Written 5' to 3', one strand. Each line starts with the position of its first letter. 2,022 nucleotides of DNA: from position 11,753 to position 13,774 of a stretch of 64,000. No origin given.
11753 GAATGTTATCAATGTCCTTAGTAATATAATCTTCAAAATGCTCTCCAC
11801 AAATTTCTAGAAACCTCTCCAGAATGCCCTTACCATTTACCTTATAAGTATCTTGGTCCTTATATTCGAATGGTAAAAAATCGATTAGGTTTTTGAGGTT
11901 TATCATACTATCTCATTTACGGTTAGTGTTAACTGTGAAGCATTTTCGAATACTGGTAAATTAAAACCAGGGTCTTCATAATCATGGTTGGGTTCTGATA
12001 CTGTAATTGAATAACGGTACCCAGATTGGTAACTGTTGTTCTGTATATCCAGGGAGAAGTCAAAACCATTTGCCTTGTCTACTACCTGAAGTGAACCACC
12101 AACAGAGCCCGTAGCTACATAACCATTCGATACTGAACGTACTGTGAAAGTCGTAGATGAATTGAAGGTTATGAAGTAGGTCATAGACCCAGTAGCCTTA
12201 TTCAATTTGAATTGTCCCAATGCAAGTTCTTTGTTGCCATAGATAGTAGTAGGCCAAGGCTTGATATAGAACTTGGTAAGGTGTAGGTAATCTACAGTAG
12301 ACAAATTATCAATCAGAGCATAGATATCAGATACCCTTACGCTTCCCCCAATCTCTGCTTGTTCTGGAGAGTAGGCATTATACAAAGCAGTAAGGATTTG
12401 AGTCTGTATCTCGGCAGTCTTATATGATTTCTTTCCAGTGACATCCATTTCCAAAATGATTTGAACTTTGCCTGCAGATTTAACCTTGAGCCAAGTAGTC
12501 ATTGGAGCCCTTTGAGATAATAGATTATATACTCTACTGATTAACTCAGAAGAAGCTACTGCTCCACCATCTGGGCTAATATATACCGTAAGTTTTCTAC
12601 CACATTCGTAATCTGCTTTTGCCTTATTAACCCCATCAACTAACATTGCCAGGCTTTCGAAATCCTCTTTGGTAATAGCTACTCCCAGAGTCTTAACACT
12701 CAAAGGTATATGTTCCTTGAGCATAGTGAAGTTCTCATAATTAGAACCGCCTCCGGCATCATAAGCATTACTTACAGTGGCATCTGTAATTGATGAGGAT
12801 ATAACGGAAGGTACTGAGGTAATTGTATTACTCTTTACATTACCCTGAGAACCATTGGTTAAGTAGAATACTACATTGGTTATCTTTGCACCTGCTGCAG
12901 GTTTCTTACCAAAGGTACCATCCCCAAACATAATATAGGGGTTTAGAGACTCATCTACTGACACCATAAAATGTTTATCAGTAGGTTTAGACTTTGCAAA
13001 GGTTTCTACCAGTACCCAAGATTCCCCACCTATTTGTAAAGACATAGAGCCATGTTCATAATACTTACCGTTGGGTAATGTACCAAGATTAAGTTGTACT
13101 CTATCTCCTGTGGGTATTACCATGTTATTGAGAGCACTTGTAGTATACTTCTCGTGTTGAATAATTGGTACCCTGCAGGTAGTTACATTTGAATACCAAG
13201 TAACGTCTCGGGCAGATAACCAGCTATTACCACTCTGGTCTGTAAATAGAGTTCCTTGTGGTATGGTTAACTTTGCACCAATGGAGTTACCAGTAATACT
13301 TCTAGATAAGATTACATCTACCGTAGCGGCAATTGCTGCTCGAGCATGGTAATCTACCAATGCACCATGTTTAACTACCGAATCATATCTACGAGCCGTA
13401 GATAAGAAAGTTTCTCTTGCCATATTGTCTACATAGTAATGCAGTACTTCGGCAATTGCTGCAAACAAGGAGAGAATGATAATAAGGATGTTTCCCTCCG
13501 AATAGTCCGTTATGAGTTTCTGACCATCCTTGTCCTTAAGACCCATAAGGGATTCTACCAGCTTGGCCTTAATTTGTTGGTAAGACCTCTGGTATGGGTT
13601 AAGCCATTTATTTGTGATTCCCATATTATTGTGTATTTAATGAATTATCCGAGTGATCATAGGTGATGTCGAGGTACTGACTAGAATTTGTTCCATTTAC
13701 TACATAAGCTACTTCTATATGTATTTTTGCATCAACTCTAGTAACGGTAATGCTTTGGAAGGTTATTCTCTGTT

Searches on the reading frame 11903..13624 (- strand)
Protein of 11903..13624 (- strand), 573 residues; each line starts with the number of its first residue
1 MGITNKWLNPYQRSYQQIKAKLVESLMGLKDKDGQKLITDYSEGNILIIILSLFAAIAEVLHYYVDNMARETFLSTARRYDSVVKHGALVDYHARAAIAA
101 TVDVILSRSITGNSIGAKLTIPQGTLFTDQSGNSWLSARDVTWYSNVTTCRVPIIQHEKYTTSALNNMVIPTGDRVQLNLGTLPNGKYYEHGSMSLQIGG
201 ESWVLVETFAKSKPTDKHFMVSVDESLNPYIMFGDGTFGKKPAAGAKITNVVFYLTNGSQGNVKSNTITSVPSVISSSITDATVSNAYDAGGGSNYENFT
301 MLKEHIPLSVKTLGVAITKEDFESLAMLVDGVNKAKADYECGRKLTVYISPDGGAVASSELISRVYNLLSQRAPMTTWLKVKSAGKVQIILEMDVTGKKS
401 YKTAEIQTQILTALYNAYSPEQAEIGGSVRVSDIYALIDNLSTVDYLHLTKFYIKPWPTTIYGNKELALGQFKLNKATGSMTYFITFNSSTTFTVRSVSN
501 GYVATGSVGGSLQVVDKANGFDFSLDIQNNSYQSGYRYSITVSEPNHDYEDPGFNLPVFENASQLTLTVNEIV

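Call 36: search_protein_families(library=phrogs, max_evalue=0.001, proteins=[window:11903-13624:-])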
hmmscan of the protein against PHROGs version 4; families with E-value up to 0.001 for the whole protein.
window:11903-13624:- (573 aa): 5 families
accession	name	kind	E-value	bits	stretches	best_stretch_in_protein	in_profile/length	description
phrog_6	-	tail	1.1e-34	121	1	14-439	71-367/548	baseplate wedge subunit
phrog_219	-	tail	1.3e-25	91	1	15-442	11-449/598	baseplate wedge subunit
phrog_1369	-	tail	2e-13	50.9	1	53-302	37-277/489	baseplate protein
phrog_10646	-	tail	7.1e-08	31.8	1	38-113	52-127/1142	baseplate wedge subunit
phrog_4226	-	tail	0.00012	22.5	1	294-438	42-189/228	baseplate protein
